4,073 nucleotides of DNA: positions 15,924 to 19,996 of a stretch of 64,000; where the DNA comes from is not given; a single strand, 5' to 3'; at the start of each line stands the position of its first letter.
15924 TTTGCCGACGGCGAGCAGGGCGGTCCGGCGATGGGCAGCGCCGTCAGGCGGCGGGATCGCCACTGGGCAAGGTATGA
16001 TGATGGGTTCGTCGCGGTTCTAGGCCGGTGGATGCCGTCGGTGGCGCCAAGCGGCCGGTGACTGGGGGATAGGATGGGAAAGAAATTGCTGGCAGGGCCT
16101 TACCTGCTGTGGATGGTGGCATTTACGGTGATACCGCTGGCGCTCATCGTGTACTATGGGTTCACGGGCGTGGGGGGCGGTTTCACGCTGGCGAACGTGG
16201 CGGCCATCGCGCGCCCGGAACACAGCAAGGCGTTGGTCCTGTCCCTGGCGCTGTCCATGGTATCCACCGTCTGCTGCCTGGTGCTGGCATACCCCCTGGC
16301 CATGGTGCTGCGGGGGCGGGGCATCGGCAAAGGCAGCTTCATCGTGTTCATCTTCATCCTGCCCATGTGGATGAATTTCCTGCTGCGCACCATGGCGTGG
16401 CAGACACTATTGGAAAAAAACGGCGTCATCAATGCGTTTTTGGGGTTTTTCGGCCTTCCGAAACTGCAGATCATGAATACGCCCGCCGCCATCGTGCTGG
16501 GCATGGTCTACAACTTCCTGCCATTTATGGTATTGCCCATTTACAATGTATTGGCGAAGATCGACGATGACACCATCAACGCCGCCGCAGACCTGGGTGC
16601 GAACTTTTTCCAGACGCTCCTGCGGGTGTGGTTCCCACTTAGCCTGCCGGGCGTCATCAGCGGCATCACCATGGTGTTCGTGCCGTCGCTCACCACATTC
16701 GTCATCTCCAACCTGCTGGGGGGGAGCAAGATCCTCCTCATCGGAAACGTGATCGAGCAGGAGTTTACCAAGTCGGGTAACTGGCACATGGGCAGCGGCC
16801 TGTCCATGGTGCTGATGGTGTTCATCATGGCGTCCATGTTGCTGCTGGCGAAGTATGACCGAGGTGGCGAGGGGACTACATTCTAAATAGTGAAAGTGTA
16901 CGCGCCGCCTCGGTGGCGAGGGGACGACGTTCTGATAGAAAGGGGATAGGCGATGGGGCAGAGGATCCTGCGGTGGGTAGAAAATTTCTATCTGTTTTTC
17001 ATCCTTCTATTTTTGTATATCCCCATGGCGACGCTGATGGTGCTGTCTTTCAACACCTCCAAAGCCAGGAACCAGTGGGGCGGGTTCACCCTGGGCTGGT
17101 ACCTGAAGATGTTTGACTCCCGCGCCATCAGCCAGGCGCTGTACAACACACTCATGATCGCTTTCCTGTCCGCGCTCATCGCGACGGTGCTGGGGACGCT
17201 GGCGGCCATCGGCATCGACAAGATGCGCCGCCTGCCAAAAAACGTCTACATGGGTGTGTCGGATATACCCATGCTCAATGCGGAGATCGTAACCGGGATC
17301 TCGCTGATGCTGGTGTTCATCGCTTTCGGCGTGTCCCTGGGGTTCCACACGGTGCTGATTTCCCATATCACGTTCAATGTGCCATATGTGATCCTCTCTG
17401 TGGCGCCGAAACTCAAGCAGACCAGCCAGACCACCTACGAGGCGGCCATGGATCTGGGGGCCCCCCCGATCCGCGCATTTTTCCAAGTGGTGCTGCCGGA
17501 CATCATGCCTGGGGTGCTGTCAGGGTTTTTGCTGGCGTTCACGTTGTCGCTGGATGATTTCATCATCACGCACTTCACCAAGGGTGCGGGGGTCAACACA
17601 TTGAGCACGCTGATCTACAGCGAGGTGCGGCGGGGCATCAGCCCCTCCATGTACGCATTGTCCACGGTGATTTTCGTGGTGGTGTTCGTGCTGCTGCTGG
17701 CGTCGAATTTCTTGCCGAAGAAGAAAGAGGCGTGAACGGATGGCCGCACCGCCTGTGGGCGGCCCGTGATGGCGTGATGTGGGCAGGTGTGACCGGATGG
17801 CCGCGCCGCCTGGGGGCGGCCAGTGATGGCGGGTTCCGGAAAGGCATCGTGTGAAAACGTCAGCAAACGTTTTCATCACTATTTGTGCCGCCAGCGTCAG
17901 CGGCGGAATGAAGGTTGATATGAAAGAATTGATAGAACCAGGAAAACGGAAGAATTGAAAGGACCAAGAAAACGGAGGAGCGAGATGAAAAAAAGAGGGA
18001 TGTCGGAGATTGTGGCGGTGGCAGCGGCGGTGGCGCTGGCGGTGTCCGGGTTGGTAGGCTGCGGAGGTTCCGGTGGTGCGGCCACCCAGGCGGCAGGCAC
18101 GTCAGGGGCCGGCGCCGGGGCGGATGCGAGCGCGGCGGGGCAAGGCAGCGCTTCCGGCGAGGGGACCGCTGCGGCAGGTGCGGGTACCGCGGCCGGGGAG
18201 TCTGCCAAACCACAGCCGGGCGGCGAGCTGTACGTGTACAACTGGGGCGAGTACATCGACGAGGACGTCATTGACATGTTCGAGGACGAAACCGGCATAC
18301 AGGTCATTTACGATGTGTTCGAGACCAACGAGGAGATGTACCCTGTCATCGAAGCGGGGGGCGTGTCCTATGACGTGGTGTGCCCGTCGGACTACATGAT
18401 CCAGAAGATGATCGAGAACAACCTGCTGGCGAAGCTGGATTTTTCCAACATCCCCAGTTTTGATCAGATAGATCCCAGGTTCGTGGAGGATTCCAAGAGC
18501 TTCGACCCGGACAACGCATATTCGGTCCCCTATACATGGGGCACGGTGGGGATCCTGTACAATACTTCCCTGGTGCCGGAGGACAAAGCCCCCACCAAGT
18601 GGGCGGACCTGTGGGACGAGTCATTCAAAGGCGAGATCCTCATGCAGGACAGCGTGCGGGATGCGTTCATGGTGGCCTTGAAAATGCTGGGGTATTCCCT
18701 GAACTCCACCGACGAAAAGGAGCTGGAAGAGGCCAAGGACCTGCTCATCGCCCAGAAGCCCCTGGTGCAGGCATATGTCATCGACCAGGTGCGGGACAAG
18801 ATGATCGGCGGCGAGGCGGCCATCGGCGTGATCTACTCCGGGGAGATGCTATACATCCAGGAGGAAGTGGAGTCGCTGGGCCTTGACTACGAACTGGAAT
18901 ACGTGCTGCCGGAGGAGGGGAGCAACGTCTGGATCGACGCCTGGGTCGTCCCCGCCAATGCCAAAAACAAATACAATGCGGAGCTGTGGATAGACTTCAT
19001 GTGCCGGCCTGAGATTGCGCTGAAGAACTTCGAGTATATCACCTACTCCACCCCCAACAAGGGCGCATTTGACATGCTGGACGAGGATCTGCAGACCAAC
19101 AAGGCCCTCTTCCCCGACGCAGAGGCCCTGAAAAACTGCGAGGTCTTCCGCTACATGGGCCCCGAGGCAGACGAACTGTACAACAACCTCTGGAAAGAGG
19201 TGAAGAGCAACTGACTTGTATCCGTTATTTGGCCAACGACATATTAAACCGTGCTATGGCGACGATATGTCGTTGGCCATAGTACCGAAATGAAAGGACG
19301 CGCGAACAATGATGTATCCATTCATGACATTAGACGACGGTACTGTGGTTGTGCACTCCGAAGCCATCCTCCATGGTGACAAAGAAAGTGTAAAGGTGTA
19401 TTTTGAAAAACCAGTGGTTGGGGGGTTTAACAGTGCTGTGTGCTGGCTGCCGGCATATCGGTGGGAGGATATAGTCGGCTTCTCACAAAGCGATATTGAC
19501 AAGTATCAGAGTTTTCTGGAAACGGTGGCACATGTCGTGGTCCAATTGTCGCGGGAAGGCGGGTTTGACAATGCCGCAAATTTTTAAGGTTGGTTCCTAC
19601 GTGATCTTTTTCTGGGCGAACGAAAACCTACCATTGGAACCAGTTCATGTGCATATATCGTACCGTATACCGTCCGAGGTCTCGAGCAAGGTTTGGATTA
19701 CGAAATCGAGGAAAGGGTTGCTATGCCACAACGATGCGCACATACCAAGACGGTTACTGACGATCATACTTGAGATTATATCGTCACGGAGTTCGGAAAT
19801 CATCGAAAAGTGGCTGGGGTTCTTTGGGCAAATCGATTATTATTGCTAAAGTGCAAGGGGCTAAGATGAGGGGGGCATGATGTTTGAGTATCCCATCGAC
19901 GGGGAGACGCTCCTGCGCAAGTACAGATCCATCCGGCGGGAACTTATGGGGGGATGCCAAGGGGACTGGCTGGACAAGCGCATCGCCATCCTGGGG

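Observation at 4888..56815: Intergenic spacers across the window are filled by tandem duplications anchored on the stop codon of the adjacent gene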

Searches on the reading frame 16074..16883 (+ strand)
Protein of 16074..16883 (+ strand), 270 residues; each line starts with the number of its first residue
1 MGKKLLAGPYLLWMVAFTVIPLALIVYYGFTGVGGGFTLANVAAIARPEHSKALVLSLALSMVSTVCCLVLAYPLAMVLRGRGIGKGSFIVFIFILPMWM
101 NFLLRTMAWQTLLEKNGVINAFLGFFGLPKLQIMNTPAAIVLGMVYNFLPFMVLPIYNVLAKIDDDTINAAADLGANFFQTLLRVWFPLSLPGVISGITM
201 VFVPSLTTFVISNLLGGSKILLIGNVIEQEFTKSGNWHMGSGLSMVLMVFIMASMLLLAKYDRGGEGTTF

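Call 24: search_protein_families(library=pfam, proteins=[window:16074-16883:+])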
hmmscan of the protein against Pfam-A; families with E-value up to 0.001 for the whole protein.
window:16074-16883:+ (270 aa): 1 family
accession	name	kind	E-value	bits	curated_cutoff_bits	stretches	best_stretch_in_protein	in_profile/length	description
PF00528.27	BPD_transp_1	-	2.7e-08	34.2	26.4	1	48-258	12-170/184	Binding-protein-dependent transport system inner membrane component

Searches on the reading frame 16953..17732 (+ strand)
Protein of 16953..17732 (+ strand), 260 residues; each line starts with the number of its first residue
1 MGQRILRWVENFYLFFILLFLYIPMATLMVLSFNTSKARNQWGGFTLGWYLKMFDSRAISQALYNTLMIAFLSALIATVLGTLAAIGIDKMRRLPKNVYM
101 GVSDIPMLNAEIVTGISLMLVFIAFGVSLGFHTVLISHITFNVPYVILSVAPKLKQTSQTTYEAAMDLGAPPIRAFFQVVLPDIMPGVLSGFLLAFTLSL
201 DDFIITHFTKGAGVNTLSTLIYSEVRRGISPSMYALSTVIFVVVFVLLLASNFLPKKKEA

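Call 24: search_protein_families(library=pfam, proteins=[window:16953-17732:+])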
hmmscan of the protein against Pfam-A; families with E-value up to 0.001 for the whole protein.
window:16953-17732:+ (260 aa): 1 family
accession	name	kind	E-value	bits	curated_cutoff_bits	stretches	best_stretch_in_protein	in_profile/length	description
PF00528.27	BPD_transp_1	-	3e-12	47.1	26.4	1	78-249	2-169/184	Binding-protein-dependent transport system inner membrane component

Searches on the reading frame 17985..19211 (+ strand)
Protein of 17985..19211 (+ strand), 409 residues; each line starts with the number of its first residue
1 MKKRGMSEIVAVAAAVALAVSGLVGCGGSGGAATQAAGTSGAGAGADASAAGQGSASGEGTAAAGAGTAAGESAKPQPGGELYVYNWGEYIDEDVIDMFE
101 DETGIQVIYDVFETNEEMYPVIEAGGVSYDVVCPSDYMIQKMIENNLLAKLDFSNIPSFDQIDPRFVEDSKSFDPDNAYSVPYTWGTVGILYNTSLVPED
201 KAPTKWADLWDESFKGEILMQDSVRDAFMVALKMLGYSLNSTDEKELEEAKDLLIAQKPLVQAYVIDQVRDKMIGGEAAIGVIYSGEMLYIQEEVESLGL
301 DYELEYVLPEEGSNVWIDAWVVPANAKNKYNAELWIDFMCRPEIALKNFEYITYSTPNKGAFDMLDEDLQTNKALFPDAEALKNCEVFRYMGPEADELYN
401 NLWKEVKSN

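Call 24: search_protein_families(library=pfam, proteins=[window:17985-19211:+])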
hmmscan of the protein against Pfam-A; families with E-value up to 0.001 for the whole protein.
window:17985-19211:+ (409 aa): 3 families
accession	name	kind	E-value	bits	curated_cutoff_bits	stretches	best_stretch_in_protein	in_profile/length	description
PF13416.11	SBP_bac_8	-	1.9e-31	110.4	27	1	95-376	2-278/279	Bacterial extracellular solute-binding protein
PF13343.11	SBP_bac_6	-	8.5e-29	101.2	24.6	1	135-384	17-244/245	Bacterial extracellular solute-binding protein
PF01547.30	SBP_bac_1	-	2.3e-18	67.7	26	1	90-343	9-304/307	Bacterial extracellular solute-binding protein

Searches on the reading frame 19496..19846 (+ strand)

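Call 27: search_protein_families(library=pfam, proteins=[window:19496-19846:+])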
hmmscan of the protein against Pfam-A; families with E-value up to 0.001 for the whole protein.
window:19496-19846:+ (117 aa): 1 family
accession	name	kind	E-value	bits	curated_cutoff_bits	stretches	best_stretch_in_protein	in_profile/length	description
PF13711.11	DUF4160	-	1.2e-11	45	23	1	35-106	2-64/65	Domain of unknown function (DUF4160)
